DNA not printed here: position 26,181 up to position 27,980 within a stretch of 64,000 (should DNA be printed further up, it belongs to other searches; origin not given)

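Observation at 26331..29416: Translationally coupled pair of paralogous GAF-AAA+-HTH regulators, one apparently a pseudo-ATPase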

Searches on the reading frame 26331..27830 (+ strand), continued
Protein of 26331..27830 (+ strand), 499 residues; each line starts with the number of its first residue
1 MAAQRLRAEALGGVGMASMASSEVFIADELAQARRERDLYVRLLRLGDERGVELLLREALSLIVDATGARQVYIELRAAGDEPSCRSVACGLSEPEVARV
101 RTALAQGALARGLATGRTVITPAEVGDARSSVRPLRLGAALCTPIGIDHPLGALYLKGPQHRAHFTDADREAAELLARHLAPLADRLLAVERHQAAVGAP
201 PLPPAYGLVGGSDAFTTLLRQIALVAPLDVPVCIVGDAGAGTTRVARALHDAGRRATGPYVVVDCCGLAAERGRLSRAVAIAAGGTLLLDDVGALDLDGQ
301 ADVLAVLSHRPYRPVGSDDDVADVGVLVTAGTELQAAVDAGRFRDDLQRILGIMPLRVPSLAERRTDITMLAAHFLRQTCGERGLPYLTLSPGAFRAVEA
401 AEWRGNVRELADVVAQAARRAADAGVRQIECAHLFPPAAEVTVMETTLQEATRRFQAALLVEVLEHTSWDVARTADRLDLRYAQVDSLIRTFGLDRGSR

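Call 9: find_homologous_proteins(query=window:26331-27830:+, max_evalue=1e-10)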
Query window:26331-27830:+ (499 aa): 2455 proteins with E <= 1e-10 among 8000 candidates; the best 120 are listed.
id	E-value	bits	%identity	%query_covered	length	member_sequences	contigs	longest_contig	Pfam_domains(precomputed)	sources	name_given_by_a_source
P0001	0.0e+0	1030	100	97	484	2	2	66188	PF13185.13,PF00158.33,PF25601.2,PF01590.33,PF14532.13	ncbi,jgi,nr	ncbi:MAG TPA: sigma 54-interacting transcriptional regulator [Candidatus Binatia bacterium]|jgi:Nif-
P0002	1.5e-238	811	83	96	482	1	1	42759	PF13185.13,PF00158.33,PF25601.2,PF01590.33,PF14532.13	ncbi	-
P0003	6.3e-152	525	60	96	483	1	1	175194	PF13185.13,PF00158.33,PF25601.2,PF14532.13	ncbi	-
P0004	3.9e-147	509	58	97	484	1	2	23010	PF13185.13,PF00158.33,PF25601.2,PF14532.13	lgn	-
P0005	4.7e-144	499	58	96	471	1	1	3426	PF13185.13,PF00158.33,PF25601.2,PF14532.13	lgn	-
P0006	4.1e-120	420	53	96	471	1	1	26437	PF13185.13,PF00158.33,PF25601.2,PF14532.13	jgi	jgi:Nif-specific regulatory protein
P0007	4.1e-113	397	47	94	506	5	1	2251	PF13185.13,PF00158.33,PF25601.2,PF01590.33,PF14532.13,PF07728.21,PF13191.13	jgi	jgi:Nif-specific regulatory protein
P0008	3.4e-110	387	49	96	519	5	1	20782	PF13185.13,PF00158.33,PF25601.2,PF01590.33,PF00004.36,PF14532.13,PF07728.21,PF01078.28,PF13191.13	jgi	jgi:transcriptional regulator with GAF, ATPase, and Fis domain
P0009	1.4e-108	382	47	94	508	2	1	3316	PF13185.13,PF00158.33,PF25601.2,PF01590.33,PF14532.13,PF07728.21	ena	-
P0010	1.3e-107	379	47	90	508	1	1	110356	PF13185.13,PF00158.33,PF25601.2,PF01590.33,PF02954.26,PF14532.13,PF07728.21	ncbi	ncbi:MAG: sigma-54-dependent Fis family transcriptional regulator [Candidatus Binatia bacterium]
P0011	1.8e-107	378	48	95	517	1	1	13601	PF13185.13,PF00158.33,PF25601.2,PF01590.33,PF02954.26,PF00004.36,PF14532.13,PF07728.21,PF01078.28,PF13191.13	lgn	-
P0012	2.4e-107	378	46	94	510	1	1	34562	PF13185.13,PF00158.33,PF25601.2,PF01590.33,PF00004.36,PF14532.13,PF07728.21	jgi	jgi:transcriptional regulator with GAF, ATPase, and Fis domain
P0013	4.9e-107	377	45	90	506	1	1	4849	PF13185.13,PF00158.33,PF25601.2,PF01590.33,PF00004.36,PF14532.13,PF07728.21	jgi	jgi:Nif-specific regulatory protein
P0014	4.9e-107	377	47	89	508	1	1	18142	PF13185.13,PF00158.33,PF25601.2,PF01590.33,PF02954.26,PF00004.36,PF14532.13,PF07728.21,PF01078.28,PF13191.13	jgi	jgi:Nif-specific regulatory protein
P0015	9.0e-107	376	46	98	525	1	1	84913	PF13185.13,PF00158.33,PF25601.2,PF01590.33,PF02954.26,PF00004.36,PF14532.13,PF07728.21,PF13191.13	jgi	jgi:Nif-specific regulatory protein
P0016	1.3e-106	376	46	94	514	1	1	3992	PF13185.13,PF00158.33,PF25601.2,PF01590.33,PF02954.26,PF00004.36,PF14532.13,PF07728.21,PF13191.13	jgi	-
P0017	1.4e-106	376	47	96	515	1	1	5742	PF13185.13,PF00158.33,PF25601.2,PF01590.33,PF00004.36,PF14532.13,PF07728.21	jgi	jgi:Nif-specific regulatory protein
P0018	1.5e-106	375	46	93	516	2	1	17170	PF13185.13,PF00158.33,PF25601.2,PF01590.33,PF02954.26,PF00004.36,PF14532.13,PF07728.21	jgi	jgi:Nif-specific regulatory protein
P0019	1.9e-106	375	47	94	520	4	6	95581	PF13185.13,PF00158.33,PF25601.2,PF01590.33,PF00004.36,PF14532.13,PF07728.21,PF13191.13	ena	-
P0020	2.9e-106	374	48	96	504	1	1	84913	PF13185.13,PF00158.33,PF25601.2,PF01590.33,PF02954.26,PF00004.36,PF14532.13,PF07728.21,PF01078.28,PF13191.13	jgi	jgi:Nif-specific regulatory protein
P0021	4.6e-106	374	46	94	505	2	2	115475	PF13185.13,PF00158.33,PF25601.2,PF01590.33,PF00004.36,PF14532.13,PF07728.21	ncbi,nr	ncbi:MAG: sigma 54-interacting transcriptional regulator [Deltaproteobacteria bacterium]|nr:sigma 54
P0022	6.2e-106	373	46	94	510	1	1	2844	PF13185.13,PF00158.33,PF25601.2,PF01590.33,PF00004.36,PF14532.13,PF07728.21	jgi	jgi:Nif-specific regulatory protein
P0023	8.7e-106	373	46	94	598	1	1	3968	PF13185.13,PF00158.33,PF25601.2,PF01590.33,PF00004.36,PF14532.13,PF07728.21,PF13191.13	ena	-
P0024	2.1e-105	372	45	98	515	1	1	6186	PF13185.13,PF00158.33,PF25601.2,PF01590.33,PF02954.26,PF00004.36,PF14532.13,PF07728.21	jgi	-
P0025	2.6e-105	371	45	97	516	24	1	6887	PF13185.13,PF00158.33,PF07724.21,PF25601.2,PF01590.33,PF00004.36,PF14532.13,PF07728.21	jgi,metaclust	metaclust:\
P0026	3.0e-105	371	45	96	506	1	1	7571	PF13185.13,PF00158.33,PF25601.2,PF01590.33,PF00004.36,PF14532.13,PF07728.21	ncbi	-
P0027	6.2e-105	370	45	94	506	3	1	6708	PF13185.13,PF00158.33,PF25601.2,PF01590.33,PF00004.36,PF14532.13,PF07728.21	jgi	jgi:Nif-specific regulatory protein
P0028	8.9e-105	370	47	94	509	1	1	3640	PF13185.13,PF00158.33,PF25601.2,PF01590.33,PF00004.36,PF14532.13,PF07728.21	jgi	jgi:Nif-specific regulatory protein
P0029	1.5e-104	369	45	94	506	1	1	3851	PF13185.13,PF00158.33,PF25601.2,PF01590.33,PF02954.26,PF14532.13,PF07728.21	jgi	jgi:Nif-specific regulatory protein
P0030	1.8e-104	369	46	94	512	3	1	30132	PF13185.13,PF00158.33,PF25601.2,PF01590.33,PF00004.36,PF14532.13,PF07728.21,PF13191.13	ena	-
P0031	2.9e-104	368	45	94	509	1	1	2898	PF13185.13,PF00158.33,PF25601.2,PF01590.33,PF00004.36,PF14532.13,PF07728.21,PF13191.13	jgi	jgi:transcriptional regulator with GAF, ATPase, and Fis domain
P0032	3.4e-104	368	45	94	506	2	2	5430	PF13185.13,PF00158.33,PF25601.2,PF01590.33,PF02954.26,PF00004.36,PF14532.13,PF07728.21,PF13191.13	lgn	-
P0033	1.0e-103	366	44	94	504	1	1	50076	PF13185.13,PF00158.33,PF25601.2,PF01590.33,PF02954.26,PF00004.36,PF14532.13,PF07728.21,PF01078.28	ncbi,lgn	-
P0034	1.3e-103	366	45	94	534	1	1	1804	PF13185.13,PF00158.33,PF25601.2,PF01590.33,PF02954.26,PF00004.36,PF14532.13,PF07728.21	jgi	jgi:Nif-specific regulatory protein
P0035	1.3e-103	366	44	94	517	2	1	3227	PF13185.13,PF00158.33,PF25601.2,PF01590.33,PF02954.26,PF14532.13,PF07728.21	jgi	jgi:Nif-specific regulatory protein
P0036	1.5e-103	366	46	93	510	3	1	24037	PF13185.13,PF00158.33,PF25601.2,PF01590.33,PF14532.13,PF07728.21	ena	-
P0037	2.4e-103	365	45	95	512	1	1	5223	PF00158.33,PF25601.2,PF01590.33,PF02954.26,PF00004.36,PF14532.13,PF07728.21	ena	-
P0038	2.4e-103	365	47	93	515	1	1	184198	PF13185.13,PF00158.33,PF25601.2,PF01590.33,PF13492.13,PF00004.36,PF14532.13,PF07728.21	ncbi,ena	-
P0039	2.6e-103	365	45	94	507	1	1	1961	PF13185.13,PF00158.33,PF25601.2,PF01590.33,PF00004.36,PF14532.13,PF07728.21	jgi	jgi:Nif-specific regulatory protein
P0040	4.9e-103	364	46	94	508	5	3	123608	PF13185.13,PF00158.33,PF25601.2,PF14532.13,PF07728.21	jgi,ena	-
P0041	5.2e-103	364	45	94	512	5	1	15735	PF13185.13,PF00158.33,PF13384.13,PF25601.2,PF01590.33,PF02954.26,PF14532.13,PF07728.21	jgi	jgi:Nif-specific regulatory protein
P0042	5.8e-103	364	45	95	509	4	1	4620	PF13185.13,PF00158.33,PF25601.2,PF01590.33,PF02954.26,PF00004.36,PF14532.13,PF07728.21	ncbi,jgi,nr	ncbi:MAG TPA: sigma-54-dependent Fis family transcriptional regulator [Candidatus Limnocylindria bac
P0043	6.5e-103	363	46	94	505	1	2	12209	PF13185.13,PF00158.33,PF25601.2,PF01590.33,PF02954.26,PF00004.36,PF14532.13,PF07728.21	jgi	jgi:Nif-specific regulatory protein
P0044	7.8e-103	363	44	93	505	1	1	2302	PF13185.13,PF00158.33,PF07724.21,PF25601.2,PF01590.33,PF00004.36,PF14532.13,PF07728.21,PF13191.13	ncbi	-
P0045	8.1e-103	363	45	95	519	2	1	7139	PF13185.13,PF00158.33,PF25601.2,PF01590.33,PF00004.36,PF14532.13,PF07728.21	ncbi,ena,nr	ncbi:MAG TPA: sigma-54-dependent Fis family transcriptional regulator [Candidatus Kryptonia bacteriu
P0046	8.2e-103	363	45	97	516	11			PF13185.13,PF00158.33,PF25601.2,PF01590.33,PF00004.36,PF14532.13,PF07728.21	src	-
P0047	8.4e-103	363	45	93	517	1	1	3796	PF00158.33,PF25601.2,PF01590.33,PF02954.26,PF00004.36,PF14532.13,PF07728.21,PF13191.13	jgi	jgi:transcriptional regulator with GAF, ATPase, and Fis domain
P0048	9.5e-103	363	44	96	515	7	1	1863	PF13185.13,PF00158.33,PF25601.2,PF01590.33,PF02954.26,PF00004.36,PF14532.13,PF07728.21,PF01078.28,PF13191.13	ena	-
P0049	1.3e-102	362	44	95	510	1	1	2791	PF13185.13,PF00158.33,PF25601.2,PF01590.33,PF00004.36,PF14532.13,PF07728.21,PF13191.13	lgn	-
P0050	1.3e-102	362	44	94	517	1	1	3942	PF13185.13,PF00158.33,PF25601.2,PF01590.33,PF14532.13,PF07728.21,PF13191.13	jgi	jgi:Nif-specific regulatory protein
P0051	1.4e-102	362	45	94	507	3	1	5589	PF13185.13,PF00158.33,PF25601.2,PF01590.33,PF02954.26,PF00004.36,PF14532.13,PF07728.21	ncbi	-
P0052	1.5e-102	362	45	93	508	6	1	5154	PF13185.13,PF00158.33,PF07724.21,PF25601.2,PF01590.33,PF00004.36,PF14532.13,PF07728.21,PF01078.28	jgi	-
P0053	1.5e-102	362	45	94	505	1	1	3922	PF13185.13,PF00158.33,PF25601.2,PF01590.33,PF02954.26,PF00004.36,PF14532.13,PF07728.21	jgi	jgi:Nif-specific regulatory protein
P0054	1.9e-102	362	45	99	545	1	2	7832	PF13185.13,PF00158.33,PF25601.2,PF01590.33,PF00004.36,PF14532.13,PF07728.21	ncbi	-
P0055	2.2e-102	362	46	93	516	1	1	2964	PF13185.13,PF00158.33,PF25601.2,PF01590.33,PF02954.26,PF14532.13,PF07728.21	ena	-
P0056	2.4e-102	362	44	94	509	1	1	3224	PF13185.13,PF00158.33,PF25601.2,PF01590.33,PF02954.26,PF14532.13,PF07728.21,PF13191.13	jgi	jgi:transcriptional regulator with GAF, ATPase, and Fis domain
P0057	2.6e-102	361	44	94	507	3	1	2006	PF13185.13,PF00158.33,PF25601.2,PF01590.33,PF02954.26,PF00004.36,PF14532.13,PF07728.21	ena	-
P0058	3.1e-102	361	45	95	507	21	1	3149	PF13185.13,PF00158.33,PF25601.2,PF01590.33,PF00004.36,PF14532.13,PF07728.21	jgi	-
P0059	4.6e-102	361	45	95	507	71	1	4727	PF13185.13,PF00158.33,PF25601.2,PF01590.33,PF00004.36,PF14532.13,PF07728.21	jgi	-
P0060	4.9e-102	361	44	94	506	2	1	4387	PF13185.13,PF00158.33,PF25601.2,PF01590.33,PF00004.36,PF14532.13,PF07728.21,PF01078.28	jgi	-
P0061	5.6e-102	360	44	94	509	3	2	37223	PF13185.13,PF00158.33,PF25601.2,PF02954.26,PF14532.13,PF07728.21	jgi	jgi:Nif-specific regulatory protein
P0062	6.1e-102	360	47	93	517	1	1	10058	PF13185.13,PF00158.33,PF25601.2,PF01590.33,PF00004.36,PF14532.13,PF07728.21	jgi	jgi:Nif-specific regulatory protein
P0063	6.7e-102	360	45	93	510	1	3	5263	PF13185.13,PF00158.33,PF25601.2,PF01590.33,PF00004.36,PF14532.13,PF07728.21,PF13191.13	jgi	jgi:Nif-specific regulatory protein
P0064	8.6e-102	360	44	94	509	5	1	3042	PF13185.13,PF00158.33,PF25601.2,PF01590.33,PF02954.26,PF00004.36,PF14532.13,PF07728.21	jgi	jgi:Nif-specific regulatory protein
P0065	1.2e-101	359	45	94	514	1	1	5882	PF13185.13,PF00158.33,PF07724.21,PF25601.2,PF01590.33,PF02954.26,PF00004.36,PF14532.13,PF07728.21,PF01078.28,PF13191.13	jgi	jgi:Nif-specific regulatory protein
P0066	1.2e-101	359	44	96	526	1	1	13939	PF13185.13,PF00158.33,PF25601.2,PF01590.33,PF02954.26,PF00004.36,PF14532.13,PF07728.21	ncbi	-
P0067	1.2e-101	359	45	94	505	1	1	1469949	PF13185.13,PF00158.33,PF13384.13,PF25601.2,PF01590.33,PF00004.36,PF14532.13,PF07728.21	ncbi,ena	-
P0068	1.5e-101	359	45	93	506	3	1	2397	PF13185.13,PF00158.33,PF25601.2,PF01590.33,PF00004.36,PF14532.13,PF07728.21,PF01078.28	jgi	jgi:Nif-specific regulatory protein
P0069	1.9e-101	359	45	95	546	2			PF13185.13,PF00158.33,PF25601.2,PF01590.33,PF00004.36,PF14532.13,PF07728.21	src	-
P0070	2.5e-101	358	46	94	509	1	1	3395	PF13185.13,PF00158.33,PF13384.13,PF25601.2,PF01590.33,PF00004.36,PF14532.13,PF07728.21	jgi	jgi:Nif-specific regulatory protein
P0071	3.7e-101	358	43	95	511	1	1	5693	PF13185.13,PF00158.33,PF25601.2,PF01590.33,PF02954.26,PF00004.36,PF14532.13,PF07728.21,PF13191.13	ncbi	ncbi:MAG: sigma-54-dependent Fis family transcriptional regulator [Thermodesulfobacteriota bacterium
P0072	4.2e-101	357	46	94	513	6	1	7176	PF13185.13,PF00158.33,PF25601.2,PF01590.33,PF00004.36,PF14532.13,PF07728.21,PF13191.13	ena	-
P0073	4.3e-101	357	45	94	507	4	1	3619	PF13185.13,PF00158.33,PF25601.2,PF01590.33,PF00004.36,PF14532.13,PF07728.21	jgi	-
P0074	4.3e-101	357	47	93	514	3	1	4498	PF13185.13,PF00158.33,PF25601.2,PF01590.33,PF00004.36,PF14532.13,PF07728.21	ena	-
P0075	5.3e-101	357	45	97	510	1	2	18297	PF13185.13,PF00158.33,PF25601.2,PF01590.33,PF00004.36,PF14532.13,PF07728.21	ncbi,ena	-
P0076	6.1e-101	357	44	94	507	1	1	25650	PF13185.13,PF00158.33,PF13384.13,PF25601.2,PF01590.33,PF02954.26,PF14532.13,PF07728.21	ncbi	-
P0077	9.2e-101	356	45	94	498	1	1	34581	PF13185.13,PF00158.33,PF25601.2,PF01590.33,PF02954.26,PF00004.36,PF14532.13,PF07728.21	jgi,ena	-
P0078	1.1e-100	356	45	95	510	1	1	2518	PF13185.13,PF00158.33,PF25601.2,PF01590.33,PF02954.26,PF00004.36,PF14532.13,PF07728.21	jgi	jgi:transcriptional regulator with GAF, ATPase, and Fis domain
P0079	1.2e-100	356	44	93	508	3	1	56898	PF13185.13,PF00158.33,PF25601.2,PF01590.33,PF02954.26,PF14532.13,PF07728.21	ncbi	-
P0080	1.3e-100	356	45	95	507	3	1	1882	PF13185.13,PF00158.33,PF25601.2,PF01590.33,PF00004.36,PF14532.13,PF07728.21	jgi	jgi:Nif-specific regulatory protein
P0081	1.3e-100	356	45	96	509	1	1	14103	PF13185.13,PF00158.33,PF25601.2,PF01590.33,PF02954.26,PF00004.36,PF14532.13,PF07728.21,PF13191.13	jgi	jgi:Nif-specific regulatory protein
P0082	1.5e-100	356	44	94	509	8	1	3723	PF13185.13,PF00158.33,PF25601.2,PF01590.33,PF02954.26,PF00004.36,PF14532.13,PF07728.21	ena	-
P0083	1.5e-100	356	44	94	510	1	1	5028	PF13185.13,PF00158.33,PF25601.2,PF01590.33,PF02954.26,PF00004.36,PF14532.13,PF07728.21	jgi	jgi:Nif-specific regulatory protein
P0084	1.9e-100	355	44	94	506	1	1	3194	PF13185.13,PF00158.33,PF25601.2,PF01590.33,PF02954.26,PF00004.36,PF14532.13,PF07728.21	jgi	jgi:Nif-specific regulatory protein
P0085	2.0e-100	355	46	94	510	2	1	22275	PF13185.13,PF00158.33,PF25601.2,PF01590.33,PF00004.36,PF14532.13,PF07728.21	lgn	-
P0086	2.3e-100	355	44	96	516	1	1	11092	PF13185.13,PF00158.33,PF25601.2,PF01590.33,PF00004.36,PF14532.13,PF07728.21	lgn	-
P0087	2.3e-100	355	46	93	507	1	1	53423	PF00158.33,PF25601.2,PF00004.36,PF14532.13,PF07728.21,PF13191.13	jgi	jgi:Nif-specific regulatory protein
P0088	2.8e-100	355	45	93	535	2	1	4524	PF13185.13,PF00158.33,PF25601.2,PF01590.33,PF02954.26,PF00004.36,PF14532.13,PF07728.21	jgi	jgi:Nif-specific regulatory protein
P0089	3.1e-100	355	44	93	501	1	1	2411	PF13185.13,PF00158.33,PF25601.2,PF01590.33,PF00004.36,PF14532.13,PF07728.21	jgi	jgi:transcriptional regulator with GAF, ATPase, and Fis domain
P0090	3.3e-100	355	45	93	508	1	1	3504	PF13185.13,PF00158.33,PF25601.2,PF01590.33,PF00004.36,PF14532.13,PF07728.21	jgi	jgi:Nif-specific regulatory protein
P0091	3.3e-100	354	45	95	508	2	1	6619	PF00158.33,PF25601.2,PF02954.26,PF00004.36,PF14532.13,PF07728.21,PF01078.28,PF13191.13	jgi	jgi:Nif-specific regulatory protein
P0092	3.5e-100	354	44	93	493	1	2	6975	PF13185.13,PF00158.33,PF25601.2,PF01590.33,PF00004.36,PF14532.13,PF07728.21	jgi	jgi:Nif-specific regulatory protein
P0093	3.8e-100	354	44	96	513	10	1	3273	PF13185.13,PF00158.33,PF25601.2,PF01590.33,PF00004.36,PF14532.13,PF07728.21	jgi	-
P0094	4.6e-100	354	44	94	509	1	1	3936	PF13185.13,PF00158.33,PF25601.2,PF01590.33,PF02954.26,PF00004.36,PF13401.13,PF14532.13,PF07728.21,PF13191.13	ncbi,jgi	jgi:transcriptional regulator with GAF, ATPase, and Fis domain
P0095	5.0e-100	354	44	97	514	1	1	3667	PF13185.13,PF00158.33,PF25601.2,PF01590.33,PF02954.26,PF00004.36,PF14532.13,PF07728.21,PF01078.28,PF13191.13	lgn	-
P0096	6.9e-100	353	44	93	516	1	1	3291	PF13185.13,PF00158.33,PF25601.2,PF01590.33,PF02954.26,PF00004.36,PF14532.13,PF07728.21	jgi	jgi:Nif-specific regulatory protein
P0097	7.1e-100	353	44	94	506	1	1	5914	PF13185.13,PF00158.33,PF25601.2,PF01590.33,PF02954.26,PF00004.36,PF14532.13,PF07728.21,PF01078.28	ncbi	ncbi:MAG: sigma 54-interacting transcriptional regulator [Candidatus Binatia bacterium]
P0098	7.2e-100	353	46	94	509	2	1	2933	PF13185.13,PF00158.33,PF25601.2,PF01590.33,PF00004.36,PF14532.13,PF07728.21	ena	-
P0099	1.0e-99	353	44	94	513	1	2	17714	PF13185.13,PF00158.33,PF25601.2,PF01590.33,PF02954.26,PF00004.36,PF14532.13,PF07728.21,PF13191.13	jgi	jgi:Nif-specific regulatory protein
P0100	1.1e-99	353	44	93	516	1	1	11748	PF13185.13,PF00158.33,PF25601.2,PF01590.33,PF00004.36,PF14532.13,PF07728.21,PF13191.13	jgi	jgi:Nif-specific regulatory protein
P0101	1.1e-99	353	44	94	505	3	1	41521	PF13185.13,PF00158.33,PF07724.21,PF25601.2,PF01590.33,PF02954.26,PF00004.36,PF14532.13,PF07728.21,PF01078.28,PF13191.13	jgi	jgi:DNA-binding NtrC family response regulator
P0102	1.2e-99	353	44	94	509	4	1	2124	PF13185.13,PF00158.33,PF25601.2,PF01590.33,PF00004.36,PF14532.13,PF07728.21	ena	-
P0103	1.2e-99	353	42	96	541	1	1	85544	PF13185.13,PF00158.33,PF25601.2,PF01590.33,PF13492.13,PF00004.36,PF14532.13,PF07728.21,PF13191.13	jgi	jgi:Nif-specific regulatory protein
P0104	1.2e-99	353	44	94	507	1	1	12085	PF13185.13,PF00158.33,PF25601.2,PF01590.33,PF00004.36,PF14532.13,PF07728.21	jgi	jgi:Nif-specific regulatory protein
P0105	1.4e-99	352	43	94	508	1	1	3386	PF13185.13,PF00158.33,PF07724.21,PF25601.2,PF01590.33,PF00004.36,PF14532.13,PF07728.21,PF01078.28,PF13191.13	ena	-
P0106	1.8e-99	352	46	93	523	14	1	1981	PF13185.13,PF00158.33,PF25601.2,PF01590.33,PF00004.36,PF14532.13,PF07728.21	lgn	-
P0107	1.9e-99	352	44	94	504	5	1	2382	PF13185.13,PF00158.33,PF25601.2,PF00004.36,PF14532.13,PF07728.21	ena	-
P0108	1.9e-99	352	44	94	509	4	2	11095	PF13185.13,PF00158.33,PF25601.2,PF01590.33,PF02954.26,PF00004.36,PF14532.13,PF07728.21,PF01078.28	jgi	jgi:Nif-specific regulatory protein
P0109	1.9e-99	352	44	93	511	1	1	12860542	PF13185.13,PF00158.33,PF25601.2,PF01590.33,PF00004.36,PF14532.13,PF07728.21,PF01078.28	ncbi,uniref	ncbi:sigma 54-interacting transcriptional regulator [Sorangium cellulosum]|uniref:sigma 54-interacti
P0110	2.5e-99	352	43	94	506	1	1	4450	PF13185.13,PF00158.33,PF25601.2,PF01590.33,PF00004.36,PF14532.13,PF07728.21,PF01078.28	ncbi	-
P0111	2.6e-99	352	44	94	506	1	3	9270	PF00158.33,PF25601.2,PF01590.33,PF00004.36,PF14532.13,PF07728.21,PF01078.28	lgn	-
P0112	2.9e-99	351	42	90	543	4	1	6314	PF13185.13,PF00158.33,PF25601.2,PF01590.33,PF02954.26,PF14532.13,PF07728.21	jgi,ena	-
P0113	3.7e-99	351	44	98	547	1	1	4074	PF13185.13,PF00158.33,PF25601.2,PF01590.33,PF00004.36,PF14532.13,PF07728.21,PF01078.28,PF13191.13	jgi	jgi:transcriptional regulator with GAF, ATPase, and Fis domain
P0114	3.8e-99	351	44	94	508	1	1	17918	PF13185.13,PF00158.33,PF25601.2,PF01590.33,PF14532.13,PF07728.21,PF13191.13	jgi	jgi:transcriptional regulator with GAF, ATPase, and Fis domain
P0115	6.9e-99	350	44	94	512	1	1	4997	PF13185.13,PF00158.33,PF25601.2,PF00004.36,PF14532.13,PF07728.21,PF01078.28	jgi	jgi:Nif-specific regulatory protein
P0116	8.1e-99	350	43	94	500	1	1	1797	PF13185.13,PF00158.33,PF25601.2,PF01590.33,PF02954.26,PF00004.36,PF14532.13,PF07728.21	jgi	jgi:Nif-specific regulatory protein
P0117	8.2e-99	350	45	95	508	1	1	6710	PF13185.13,PF00158.33,PF25601.2,PF01590.33,PF00004.36,PF14532.13,PF07728.21,PF01078.28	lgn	-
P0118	9.7e-99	350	44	94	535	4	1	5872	PF13185.13,PF00158.33,PF13384.13,PF25601.2,PF01590.33,PF02954.26,PF00004.36,PF14532.13,PF07728.21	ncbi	-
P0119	9.8e-99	350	43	94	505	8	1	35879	PF13185.13,PF00158.33,PF13384.13,PF25601.2,PF02954.26,PF00004.36,PF14532.13,PF07728.21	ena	-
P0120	9.9e-99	350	43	94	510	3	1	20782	PF13185.13,PF00158.33,PF25601.2,PF01590.33,PF14532.13,PF07728.21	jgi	jgi:transcriptional regulator with GAF, ATPase, and Fis domain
